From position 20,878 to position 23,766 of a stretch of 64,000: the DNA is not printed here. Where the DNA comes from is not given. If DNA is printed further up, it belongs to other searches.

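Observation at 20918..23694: Rifamycin phosphotransferase inserted into the selenocysteine locus, with its reading frame ending inside tRNA-Sec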

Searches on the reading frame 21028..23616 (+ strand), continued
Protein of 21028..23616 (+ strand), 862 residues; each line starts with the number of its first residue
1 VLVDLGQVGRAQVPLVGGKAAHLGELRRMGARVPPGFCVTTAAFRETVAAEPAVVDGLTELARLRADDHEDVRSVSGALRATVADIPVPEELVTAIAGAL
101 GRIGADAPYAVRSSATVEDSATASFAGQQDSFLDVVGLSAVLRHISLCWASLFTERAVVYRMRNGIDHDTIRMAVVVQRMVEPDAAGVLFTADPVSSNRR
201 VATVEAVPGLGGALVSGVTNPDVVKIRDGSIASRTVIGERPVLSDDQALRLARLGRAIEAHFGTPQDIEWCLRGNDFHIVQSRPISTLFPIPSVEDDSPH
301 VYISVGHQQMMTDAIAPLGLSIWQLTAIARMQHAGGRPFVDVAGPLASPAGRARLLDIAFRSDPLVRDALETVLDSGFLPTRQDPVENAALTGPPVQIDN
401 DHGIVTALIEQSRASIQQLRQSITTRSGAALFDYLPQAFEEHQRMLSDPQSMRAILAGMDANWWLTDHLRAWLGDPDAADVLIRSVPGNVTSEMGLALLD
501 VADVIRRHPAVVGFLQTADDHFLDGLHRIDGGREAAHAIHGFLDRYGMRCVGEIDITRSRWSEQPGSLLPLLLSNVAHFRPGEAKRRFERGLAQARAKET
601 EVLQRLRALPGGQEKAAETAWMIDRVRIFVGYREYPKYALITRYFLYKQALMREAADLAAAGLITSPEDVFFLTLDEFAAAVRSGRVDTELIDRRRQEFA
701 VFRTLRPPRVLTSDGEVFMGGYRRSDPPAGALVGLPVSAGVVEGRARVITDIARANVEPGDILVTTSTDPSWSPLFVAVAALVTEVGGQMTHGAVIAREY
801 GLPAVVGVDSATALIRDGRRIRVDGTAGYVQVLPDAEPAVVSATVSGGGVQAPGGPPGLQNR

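Call 9: find_homologous_proteins(query=window:21028-23616:+, max_evalue=1e-50)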
Query window:21028-23616:+ (862 aa): 8000 proteins with E <= 1e-50 among 8000 candidates; the best 120 are listed.
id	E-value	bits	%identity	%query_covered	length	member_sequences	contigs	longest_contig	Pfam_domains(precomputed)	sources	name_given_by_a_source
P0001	0.0e+0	1843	100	97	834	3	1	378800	PF00391.30,PF01326.25,PF27448.1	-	-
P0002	0.0e+0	1375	77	94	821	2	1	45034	PF00391.30,PF01326.25,PF27448.1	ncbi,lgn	-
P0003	0.0e+0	1130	62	97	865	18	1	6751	PF00391.30,PF01326.25,PF27448.1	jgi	jgi:pyruvate,water dikinase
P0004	0.0e+0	1130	62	97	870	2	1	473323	PF00391.30,PF01326.25,PF27448.1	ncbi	ncbi:rifamycin-inactivating phosphotransferase [Micromonospora parva]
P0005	0.0e+0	1124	62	97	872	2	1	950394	PF00391.30,PF01326.25,PF27448.1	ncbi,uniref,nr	ncbi:rifamycin-inactivating phosphotransferase [Micromonospora sp. NBRC 107095]|uniref:rifamycin-ina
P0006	0.0e+0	1123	62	97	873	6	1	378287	PF00391.30,PF01326.25,PF27448.1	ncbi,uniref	ncbi:rifamycin-inactivating phosphotransferase [Micromonospora parva]|uniref:rifamycin-inactivating 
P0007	0.0e+0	1122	63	97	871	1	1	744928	PF00391.30,PF01326.25,PF27448.1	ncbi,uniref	ncbi:rifamycin-inactivating phosphotransferase [Micromonospora sp. DT15]|uniref:rifamycin-inactivati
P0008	0.0e+0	1120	62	97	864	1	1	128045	PF00391.30,PF01326.25,PF27448.1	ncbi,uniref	ncbi:rifamycin-inactivating phosphotransferase [Thermopolyspora sp. NPDC052614]|uniref:rifamycin-ina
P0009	0.0e+0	1120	62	97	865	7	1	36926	PF00391.30,PF01326.25,PF27448.1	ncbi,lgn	ncbi:rifamycin-inactivating phosphotransferase [Streptomyces sp. NPDC001286]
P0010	0.0e+0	1119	62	97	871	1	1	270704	PF00391.30,PF01326.25,PF27448.1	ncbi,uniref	ncbi:rifamycin-inactivating phosphotransferase [Micromonospora sp. NPDC047644]|uniref:rifamycin-inac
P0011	0.0e+0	1118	62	97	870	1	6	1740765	PF00391.30,PF01326.25,PF27448.1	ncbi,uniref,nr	ncbi:rifamycin-inactivating phosphotransferase [Micromonospora sp. SD19]|uniref:Rifamycin-inactivati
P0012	0.0e+0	1118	62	97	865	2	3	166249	PF00391.30,PF01326.25,PF27448.1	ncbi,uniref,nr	ncbi:rifamycin-inactivating phosphotransferase [Sphaerisporangium melleum]|uniref:rifamycin-inactiva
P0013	0.0e+0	1118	63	97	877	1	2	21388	PF00391.30,PF01326.25,PF27448.1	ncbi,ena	-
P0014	0.0e+0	1118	62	96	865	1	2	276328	PF00391.30,PF01326.25,PF27448.1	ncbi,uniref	ncbi:rifamycin-inactivating phosphotransferase [Streptomyces canus]|uniref:rifamycin-inactivating ph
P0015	0.0e+0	1117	62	97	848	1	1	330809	PF00391.30,PF01326.25,PF27448.1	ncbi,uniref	ncbi:phosphoenolpyruvate synthase/pyruvate phosphate dikinase [Streptacidiphilus sp. MAP12-20]|unire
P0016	0.0e+0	1117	62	97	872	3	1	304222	PF00391.30,PF01326.25,PF27448.1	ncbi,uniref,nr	ncbi:rifamycin-inactivating phosphotransferase [Micromonospora sp. DH14]|uniref:rifamycin-inactivati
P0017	0.0e+0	1115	62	97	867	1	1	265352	PF00391.30,PF01326.25,PF27448.1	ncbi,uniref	ncbi:rifamycin-inactivating phosphotransferase [Dactylosporangium sp. NPDC049525]|uniref:rifamycin-i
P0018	0.0e+0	1114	62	97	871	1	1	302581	PF00391.30,PF01326.25,PF27448.1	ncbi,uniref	ncbi:rifamycin-inactivating phosphotransferase [Micromonospora sp. NPDC049049]|uniref:rifamycin-inac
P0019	0.0e+0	1114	62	97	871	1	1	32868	PF00391.30,PF01326.25,PF27448.1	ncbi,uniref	ncbi:rifamycin-inactivating phosphotransferase [Micromonospora sp. NPDC005220]|uniref:rifamycin-inac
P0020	0.0e+0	1114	61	97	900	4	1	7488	PF00391.30,PF01326.25,PF27448.1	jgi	jgi:pyruvate,water dikinase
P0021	0.0e+0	1114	62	97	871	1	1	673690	PF00391.30,PF01326.25,PF27448.1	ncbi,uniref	ncbi:rifamycin-inactivating phosphotransferase [Micromonospora sp. NPDC005553]|uniref:rifamycin-inac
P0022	0.0e+0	1113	61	97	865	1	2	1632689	PF00391.30,PF01326.25,PF27448.1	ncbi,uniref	ncbi:rifamycin-inactivating phosphotransferase [Streptomyces sp. NPDC001668]|uniref:rifamycin-inacti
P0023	0.0e+0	1113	61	97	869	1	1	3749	PF00391.30,PF01326.25,PF27448.1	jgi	jgi:phosphoenolpyruvate synthase/pyruvate phosphate dikinase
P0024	0.0e+0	1113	62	97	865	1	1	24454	PF00391.30,PF01326.25,PF27448.1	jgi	jgi:pyruvate,water dikinase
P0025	0.0e+0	1113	62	97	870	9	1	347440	PF00391.30,PF01326.25,PF27448.1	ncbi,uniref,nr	ncbi:Pyruvate, water dikinase [Micromonospora noduli]|uniref:Pyruvate, water dikinase n=1 Tax=Microm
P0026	0.0e+0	1113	62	96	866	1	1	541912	PF00391.30,PF01326.25,PF27448.1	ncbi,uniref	ncbi:rifamycin-inactivating phosphotransferase [Streptomyces sp. NPDC050416]|uniref:rifamycin-inacti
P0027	0.0e+0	1113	61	97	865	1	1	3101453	PF00391.30,PF01326.25,PF27448.1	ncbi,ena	-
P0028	0.0e+0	1113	63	96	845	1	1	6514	PF00391.30,PF01326.25,PF27448.1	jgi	jgi:pyruvate,water dikinase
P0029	0.0e+0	1112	62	97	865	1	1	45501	PF00391.30,PF01326.25,PF27448.1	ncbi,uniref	ncbi:rifamycin-inactivating phosphotransferase [Micromonospora sp. URMC 106]|uniref:rifamycin-inacti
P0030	0.0e+0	1112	62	97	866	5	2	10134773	PF00391.30,PF01326.25,PF27448.1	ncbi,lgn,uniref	ncbi:rifamycin-inactivating phosphotransferase [Streptomyces sp. C1-1]|uniref:rifamycin-inactivating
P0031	0.0e+0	1112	62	97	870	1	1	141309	PF00391.30,PF01326.25,PF27448.1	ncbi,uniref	ncbi:rifamycin-inactivating phosphotransferase [Micromonospora parva]|uniref:rifamycin-inactivating 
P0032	0.0e+0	1112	62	97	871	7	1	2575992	PF00391.30,PF01326.25,PF27448.1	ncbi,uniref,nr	ncbi:rifamycin-inactivating phosphotransferase [Planomonospora sp. ID91781]|uniref:rifamycin-inactiv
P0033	0.0e+0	1111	61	97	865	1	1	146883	PF00391.30,PF01326.25,PF27448.1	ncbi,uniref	ncbi:rifamycin-inactivating phosphotransferase [Streptomyces sp. NPDC005760]|uniref:rifamycin-inacti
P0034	0.0e+0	1111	62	96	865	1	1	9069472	PF00391.30,PF01326.25,PF27448.1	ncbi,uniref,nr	ncbi:phosphoenolpyruvate synthase/pyruvate phosphate dikinase [Streptomyces africanus]|uniref:Phosph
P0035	0.0e+0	1111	62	96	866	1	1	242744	PF00391.30,PF01326.25,PF27448.1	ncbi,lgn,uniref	ncbi:rifamycin-inactivating phosphotransferase [Streptomyces sp. NPDC006235]|uniref:rifamycin-inacti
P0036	0.0e+0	1111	61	97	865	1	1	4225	PF00391.30,PF01326.25,PF27448.1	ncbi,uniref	ncbi:rifamycin-inactivating phosphotransferase [Micromonospora azadirachtae]|uniref:Rifamycin-inacti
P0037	0.0e+0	1111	61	97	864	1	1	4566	PF00391.30,PF01326.25,PF27448.1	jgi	jgi:pyruvate,water dikinase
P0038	0.0e+0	1110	61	97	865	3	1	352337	PF00391.30,PF01326.25,PF27448.1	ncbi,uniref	ncbi:rifamycin-inactivating phosphotransferase [Streptomyces sp. NPDC091972]|uniref:rifamycin-inacti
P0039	0.0e+0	1110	62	97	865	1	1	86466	PF00391.30,PF01326.25,PF27448.1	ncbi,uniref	ncbi:rifamycin-inactivating phosphotransferase [Streptomyces sp. NPDC059271]|uniref:rifamycin-inacti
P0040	0.0e+0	1110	61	97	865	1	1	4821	PF00391.30,PF01326.25,PF27448.1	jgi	jgi:phosphoenolpyruvate synthase/pyruvate phosphate dikinase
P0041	0.0e+0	1110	61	97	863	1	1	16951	PF00391.30,PF01326.25,PF27448.1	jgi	jgi:phosphoenolpyruvate synthase/pyruvate phosphate dikinase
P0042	0.0e+0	1110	61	97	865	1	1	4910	PF00391.30,PF01326.25,PF27448.1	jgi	jgi:phosphoenolpyruvate synthase/pyruvate phosphate dikinase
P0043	0.0e+0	1110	62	97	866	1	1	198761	PF00391.30,PF01326.25,PF27448.1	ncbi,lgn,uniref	ncbi:rifamycin-inactivating phosphotransferase [Micromonospora sp. NPDC049559]|uniref:rifamycin-inac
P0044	0.0e+0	1109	61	96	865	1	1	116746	PF00391.30,PF01326.25,PF27448.1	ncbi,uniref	ncbi:rifamycin-inactivating phosphotransferase [Streptomyces sp. NPDC059788]|uniref:rifamycin-inacti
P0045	0.0e+0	1109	62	97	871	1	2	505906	PF00391.30,PF01326.25,PF27448.1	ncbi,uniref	ncbi:rifamycin-inactivating phosphotransferase [Micromonospora arida]|uniref:rifamycin-inactivating 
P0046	0.0e+0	1109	61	97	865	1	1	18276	PF00391.30,PF01326.25,PF27448.1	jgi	jgi:pyruvate,water dikinase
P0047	0.0e+0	1109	61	97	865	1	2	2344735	PF00391.30,PF01326.25,PF27448.1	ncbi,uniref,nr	ncbi:rifamycin-inactivating phosphotransferase [Micromonospora costi]|uniref:Rifampicin phosphotrans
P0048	0.0e+0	1109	61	97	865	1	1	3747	PF00391.30,PF01326.25,PF27448.1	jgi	jgi:rifampicin phosphotransferase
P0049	0.0e+0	1109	62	97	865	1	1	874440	PF00391.30,PF01326.25,PF27448.1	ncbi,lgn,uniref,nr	ncbi:rifamycin-inactivating phosphotransferase [Micromonospora sp. C28SCA-DRY-2]|uniref:rifamycin-in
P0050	0.0e+0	1109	61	97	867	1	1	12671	PF00391.30,PF01326.25,PF27448.1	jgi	jgi:phosphoenolpyruvate synthase/pyruvate phosphate dikinase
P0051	0.0e+0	1109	62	97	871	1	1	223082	PF00391.30,PF01326.25,PF27448.1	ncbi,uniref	ncbi:rifamycin-inactivating phosphotransferase [Micromonospora sp. NPDC047762]|uniref:rifamycin-inac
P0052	0.0e+0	1109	62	97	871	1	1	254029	PF00391.30,PF01326.25,PF27448.1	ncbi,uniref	ncbi:rifamycin-inactivating phosphotransferase [Micromonospora sp. NPDC005205]|uniref:rifamycin-inac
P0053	0.0e+0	1108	62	96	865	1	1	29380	PF00391.30,PF01326.25,PF27448.1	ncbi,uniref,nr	ncbi:rifamycin-inactivating phosphotransferase [Streptomyces africanus]|uniref:rifamycin-inactivatin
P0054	0.0e+0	1108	62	97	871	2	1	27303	PF00391.30,PF01326.25,PF27448.1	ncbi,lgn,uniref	ncbi:rifamycin-inactivating phosphotransferase [Micromonospora sp. NPDC048843]|uniref:rifamycin-inac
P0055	0.0e+0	1108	62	97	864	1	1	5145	PF00391.30,PF01326.25,PF27448.1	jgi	-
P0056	0.0e+0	1108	62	97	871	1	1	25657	PF00391.30,PF01326.25,PF27448.1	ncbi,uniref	ncbi:rifamycin-inactivating phosphotransferase [Micromonospora sp. NPDC049089]|uniref:rifamycin-inac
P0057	0.0e+0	1108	62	97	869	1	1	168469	PF00391.30,PF01326.25,PF27448.1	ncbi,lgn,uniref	ncbi:rifamycin-inactivating phosphotransferase [Micromonospora sp. NPDC049645]|uniref:rifamycin-inac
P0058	0.0e+0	1107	61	97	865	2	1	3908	PF00391.30,PF01326.25,PF27448.1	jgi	jgi:pyruvate,water dikinase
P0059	0.0e+0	1107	62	97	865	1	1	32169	PF00391.30,PF01326.25,PF27448.1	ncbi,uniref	ncbi:rifamycin-inactivating phosphotransferase [Streptomyces sviceus]|uniref:rifamycin-inactivating 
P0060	0.0e+0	1107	62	96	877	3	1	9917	PF00391.30,PF01326.25,PF27448.1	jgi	jgi:phosphoenolpyruvate synthase/pyruvate phosphate dikinase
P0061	0.0e+0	1107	61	97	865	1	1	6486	PF00391.30,PF01326.25,PF27448.1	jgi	jgi:phosphoenolpyruvate synthase/pyruvate phosphate dikinase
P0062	0.0e+0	1107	62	97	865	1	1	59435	PF00391.30,PF01326.25,PF27448.1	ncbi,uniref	ncbi:rifamycin-inactivating phosphotransferase [Streptomyces sp. NPDC060011]|uniref:rifamycin-inacti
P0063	0.0e+0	1107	62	97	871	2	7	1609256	PF00391.30,PF01326.25,PF27448.1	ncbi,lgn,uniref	ncbi:rifamycin-inactivating phosphotransferase [Micromonospora arida]|uniref:rifamycin-inactivating 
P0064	0.0e+0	1107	62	97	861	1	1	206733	PF00391.30,PF01326.25,PF27448.1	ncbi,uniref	ncbi:rifamycin-inactivating phosphotransferase [Actinoplanes sp. GCM10030250]|uniref:rifamycin-inact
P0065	0.0e+0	1107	62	97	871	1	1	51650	PF00391.30,PF01326.25,PF27448.1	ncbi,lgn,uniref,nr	ncbi:rifamycin-inactivating phosphotransferase [Micromonospora arida]|uniref:Rifampicin phosphotrans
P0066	0.0e+0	1107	61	97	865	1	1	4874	PF00391.30,PF01326.25,PF27448.1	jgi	jgi:phosphoenolpyruvate synthase/pyruvate phosphate dikinase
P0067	0.0e+0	1107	61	97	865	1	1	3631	PF00391.30,PF01326.25,PF27448.1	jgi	jgi:phosphoenolpyruvate synthase/pyruvate phosphate dikinase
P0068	0.0e+0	1106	62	97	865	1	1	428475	PF00391.30,PF01326.25,PF27448.1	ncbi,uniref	ncbi:rifamycin-inactivating phosphotransferase [Streptomyces sp. NPDC093509]|uniref:rifamycin-inacti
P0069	0.0e+0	1106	61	97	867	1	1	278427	PF00391.30,PF01326.25,PF27448.1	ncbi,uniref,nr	ncbi:rifamycin-inactivating phosphotransferase [Streptomyces sp. IB2014 016-6]|uniref:rifamycin-inac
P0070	0.0e+0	1106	62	97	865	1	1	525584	PF00391.30,PF01326.25,PF27448.1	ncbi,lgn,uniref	ncbi:rifamycin-inactivating phosphotransferase [Streptomyces sp. NPDC005345]|uniref:rifamycin-inacti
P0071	0.0e+0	1106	62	97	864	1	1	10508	PF00391.30,PF01326.25,PF27448.1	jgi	jgi:rifampicin phosphotransferase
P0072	0.0e+0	1106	61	97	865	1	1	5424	PF00391.30,PF01326.25,PF27448.1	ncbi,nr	ncbi:phosphoenolpyruvate synthase [Micromonospora sp. ATA32]|nr:phosphoenolpyruvate synthase [Microm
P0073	0.0e+0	1106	61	96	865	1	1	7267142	PF00391.30,PF01326.25,PF27448.1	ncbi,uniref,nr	ncbi:pyruvate,water dikinase [Micromonospora kangleipakensis]|uniref:Rifampicin phosphotransferase n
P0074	0.0e+0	1106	61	97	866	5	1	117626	PF00391.30,PF01326.25,PF27448.1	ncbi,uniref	ncbi:rifamycin-inactivating phosphotransferase [Streptomyces sp. NPDC052693]|uniref:rifamycin-inacti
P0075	0.0e+0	1106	61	97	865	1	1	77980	PF00391.30,PF01326.25,PF27448.1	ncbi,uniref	ncbi:rifamycin-inactivating phosphotransferase [Sphaerisporangium sp. B11E5]|uniref:rifamycin-inacti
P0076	0.0e+0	1106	62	97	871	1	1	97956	PF00391.30,PF01326.25,PF27448.1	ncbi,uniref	ncbi:rifamycin-inactivating phosphotransferase [Micromonospora sp. NPDC050795]|uniref:rifamycin-inac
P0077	0.0e+0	1106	61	97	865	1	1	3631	PF00391.30,PF01326.25,PF27448.1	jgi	jgi:phosphoenolpyruvate synthase/pyruvate phosphate dikinase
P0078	0.0e+0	1106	62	97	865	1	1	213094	PF00391.30,PF01326.25,PF27448.1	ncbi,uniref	ncbi:rifamycin-inactivating phosphotransferase [Streptomyces sp. NPDC058305]|uniref:rifamycin-inacti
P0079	0.0e+0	1106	62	96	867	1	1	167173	PF00391.30,PF01326.25,PF27448.1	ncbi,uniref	ncbi:rifamycin-inactivating phosphotransferase [Nonomuraea indica]|uniref:Rifamycin-inactivating pho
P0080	0.0e+0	1106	62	97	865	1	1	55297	PF00391.30,PF01326.25,PF27448.1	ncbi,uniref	ncbi:rifamycin-inactivating phosphotransferase [Streptomyces sp. NPDC060005]|uniref:rifamycin-inacti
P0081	0.0e+0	1106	61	97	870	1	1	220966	PF00391.30,PF01326.25,PF27448.1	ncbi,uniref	ncbi:rifamycin-inactivating phosphotransferase [Streptomyces sp. NPDC048481]|uniref:rifamycin-inacti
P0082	0.0e+0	1106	62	97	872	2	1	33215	PF00391.30,PF01326.25,PF27448.1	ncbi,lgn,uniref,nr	ncbi:rifamycin-inactivating phosphotransferase [Micromonospora inaquosa]|uniref:Rifampicin phosphotr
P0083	0.0e+0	1106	61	97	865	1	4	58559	PF00391.30,PF01326.25,PF27448.1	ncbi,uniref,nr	ncbi:phosphoenolpyruvate synthase [Frankia sp. CNm7]|uniref:Rifampicin phosphotransferase n=1 Tax=Fr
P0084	0.0e+0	1106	61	97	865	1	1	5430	PF00391.30,PF01326.25,PF27448.1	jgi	jgi:pyruvate,water dikinase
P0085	0.0e+0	1105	62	97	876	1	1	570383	PF00391.30,PF01326.25,PF27448.1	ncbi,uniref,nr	ncbi:Pyruvate, water dikinase [Micromonospora saelicesensis]|uniref:Rifampicin phosphotransferase n=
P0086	0.0e+0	1105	62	96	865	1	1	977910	PF00391.30,PF01326.25,PF27448.1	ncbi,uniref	ncbi:rifamycin-inactivating phosphotransferase [Streptomyces sp. NPDC007991]|uniref:rifamycin-inacti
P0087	0.0e+0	1105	61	97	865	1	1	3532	PF00391.30,PF01326.25,PF27448.1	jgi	jgi:phosphoenolpyruvate synthase/pyruvate phosphate dikinase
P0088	0.0e+0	1105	61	96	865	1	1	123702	PF00391.30,PF01326.25,PF27448.1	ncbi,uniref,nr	ncbi:rifamycin-inactivating phosphotransferase [Micromonospora sp. AMSO31t]|uniref:rifamycin-inactiv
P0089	0.0e+0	1105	61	97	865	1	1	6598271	PF00391.30,PF01326.25,PF27448.1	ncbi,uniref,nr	ncbi:rifamycin-inactivating phosphotransferase [Micromonospora purpureochromogenes]|uniref:Pyruvate,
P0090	0.0e+0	1105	61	97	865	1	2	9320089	PF00391.30,PF01326.25,PF27448.1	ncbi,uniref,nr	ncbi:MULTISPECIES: rifamycin-inactivating phosphotransferase [Streptomyces]|uniref:rifamycin-inactiv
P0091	0.0e+0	1105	61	97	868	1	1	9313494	PF00391.30,PF01326.25,PF27448.1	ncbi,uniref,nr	ncbi:phosphoenolpyruvate synthase [Streptomyces sp. SID5470]|uniref:Rifampicin phosphotransferase n=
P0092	0.0e+0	1105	61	97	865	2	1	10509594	PF00391.30,PF01326.25,PF27448.1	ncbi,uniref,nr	ncbi:rifamycin-inactivating phosphotransferase [Streptomyces canus]|uniref:rifamycin-inactivating ph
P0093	0.0e+0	1105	62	97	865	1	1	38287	PF00391.30,PF01326.25,PF27448.1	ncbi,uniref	ncbi:phosphoenolpyruvate synthase [Planomonospora alba]|uniref:Phosphoenolpyruvate synthase n=1 Tax=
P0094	0.0e+0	1105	61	97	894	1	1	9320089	PF00391.30,PF01326.25,PF27448.1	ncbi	-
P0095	0.0e+0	1105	62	96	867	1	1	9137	PF00391.30,PF01326.25,PF27448.1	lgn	-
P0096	0.0e+0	1104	62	96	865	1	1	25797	PF00391.30,PF01326.25,PF27448.1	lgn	-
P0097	0.0e+0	1104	62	96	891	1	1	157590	PF00391.30,PF01326.25,PF27448.1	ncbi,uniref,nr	ncbi:rifamycin-inactivating phosphotransferase [Nonomuraea indica]|uniref:rifamycin-inactivating pho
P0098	0.0e+0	1104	61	97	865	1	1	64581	PF00391.30,PF01326.25,PF27448.1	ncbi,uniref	ncbi:rifamycin-inactivating phosphotransferase [Planotetraspora sp. GP83]|uniref:rifamycin-inactivat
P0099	0.0e+0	1104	61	97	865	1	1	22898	PF00391.30,PF01326.25,PF27448.1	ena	-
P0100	0.0e+0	1104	61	97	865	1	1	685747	PF00391.30,PF01326.25,PF27448.1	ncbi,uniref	ncbi:rifamycin-inactivating phosphotransferase [Streptomyces sp. NPDC012466]|uniref:rifamycin-inacti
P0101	0.0e+0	1104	61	97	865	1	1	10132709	PF00391.30,PF01326.25,PF27448.1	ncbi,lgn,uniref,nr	ncbi:phosphoenolpyruvate synthase [Pseudonocardia sp. DSM 110487]|uniref:rifamycin-inactivating phos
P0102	0.0e+0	1104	62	97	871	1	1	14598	PF00391.30,PF01326.25,PF27448.1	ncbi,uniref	ncbi:rifamycin-inactivating phosphotransferase [Micromonospora sp. NPDC047753]|uniref:rifamycin-inac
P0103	0.0e+0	1104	61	97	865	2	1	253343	PF00391.30,PF01326.25,PF27448.1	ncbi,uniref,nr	ncbi:rifamycin-inactivating phosphotransferase [Streptomyces canus]|uniref:rifamycin-inactivating ph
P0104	0.0e+0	1104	61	96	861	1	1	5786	PF00391.30,PF01326.25,PF27448.1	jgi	jgi:phosphoenolpyruvate synthase/pyruvate phosphate dikinase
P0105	0.0e+0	1104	61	97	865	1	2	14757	PF00391.30,PF01326.25,PF27448.1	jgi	jgi:pyruvate,water dikinase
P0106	0.0e+0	1104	62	97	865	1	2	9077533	PF00391.30,PF01326.25,PF27448.1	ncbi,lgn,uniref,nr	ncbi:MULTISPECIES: rifamycin-inactivating phosphotransferase [unclassified Streptomyces]|uniref:rifa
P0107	0.0e+0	1103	61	97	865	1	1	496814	PF00391.30,PF01326.25,PF27448.1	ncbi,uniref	ncbi:rifamycin-inactivating phosphotransferase [Streptomyces sviceus]|uniref:rifamycin-inactivating 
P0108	0.0e+0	1103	62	97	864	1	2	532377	PF00391.30,PF01326.25,PF27448.1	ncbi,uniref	ncbi:rifamycin-inactivating phosphotransferase [Plantactinospora sp. B5E13]|uniref:rifamycin-inactiv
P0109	0.0e+0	1103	62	97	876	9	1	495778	PF00391.30,PF01326.25,PF27448.1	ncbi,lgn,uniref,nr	ncbi:rifamycin-inactivating phosphotransferase [Micromonospora hortensis]|uniref:rifamycin-inactivat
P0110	0.0e+0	1103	61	96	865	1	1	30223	PF00391.30,PF01326.25,PF27448.1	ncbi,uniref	ncbi:rifamycin-inactivating phosphotransferase [Sphaerisporangium dianthi]|uniref:Rifamycin-inactiva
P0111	0.0e+0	1103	61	97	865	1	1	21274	PF00391.30,PF01326.25,PF27448.1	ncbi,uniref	ncbi:rifamycin-inactivating phosphotransferase [Streptomyces sp. NPDC006446]|uniref:rifamycin-inacti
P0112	0.0e+0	1103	62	97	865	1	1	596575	PF00391.30,PF01326.25,PF27448.1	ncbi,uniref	ncbi:rifamycin-inactivating phosphotransferase [Streptomyces sp. NPDC002131]|uniref:rifamycin-inacti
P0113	0.0e+0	1103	61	97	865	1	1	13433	PF00391.30,PF01326.25,PF27448.1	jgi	jgi:pyruvate,water dikinase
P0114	0.0e+0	1103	62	97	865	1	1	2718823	PF00391.30,PF01326.25,PF27448.1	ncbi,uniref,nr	ncbi:phosphoenolpyruvate synthase [Streptomyces sp. NBC_00340]|uniref:rifamycin-inactivating phospho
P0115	0.0e+0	1103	62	97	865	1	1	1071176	PF00391.30,PF01326.25,PF27448.1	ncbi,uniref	ncbi:rifamycin-inactivating phosphotransferase [Streptomyces sp. NPDC005381]|uniref:rifamycin-inacti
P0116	0.0e+0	1103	62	97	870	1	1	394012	PF00391.30,PF01326.25,PF27448.1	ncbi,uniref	ncbi:rifamycin-inactivating phosphotransferase [Micromonospora sp. B9E7]|uniref:rifamycin-inactivati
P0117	0.0e+0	1103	62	97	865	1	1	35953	PF00391.30,PF01326.25,PF27448.1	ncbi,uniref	ncbi:rifamycin-inactivating phosphotransferase [Streptomyces sp. NPDC059980]|uniref:rifamycin-inacti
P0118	0.0e+0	1103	61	97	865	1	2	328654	PF00391.30,PF01326.25,PF27448.1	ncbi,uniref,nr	ncbi:rifamycin-inactivating phosphotransferase [Nonomuraea guangzhouensis]|uniref:Rifamycin-inactiva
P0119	0.0e+0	1103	61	96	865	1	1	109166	PF00391.30,PF01326.25,PF27448.1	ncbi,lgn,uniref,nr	ncbi:phosphoenolpyruvate synthase [Micromonospora sp. BL4]|uniref:rifamycin-inactivating phosphotran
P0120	0.0e+0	1103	62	97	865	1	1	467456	PF00391.30,PF01326.25,PF27448.1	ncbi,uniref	ncbi:rifamycin-inactivating phosphotransferase [Streptomyces sp. NPDC005386]|uniref:rifamycin-inacti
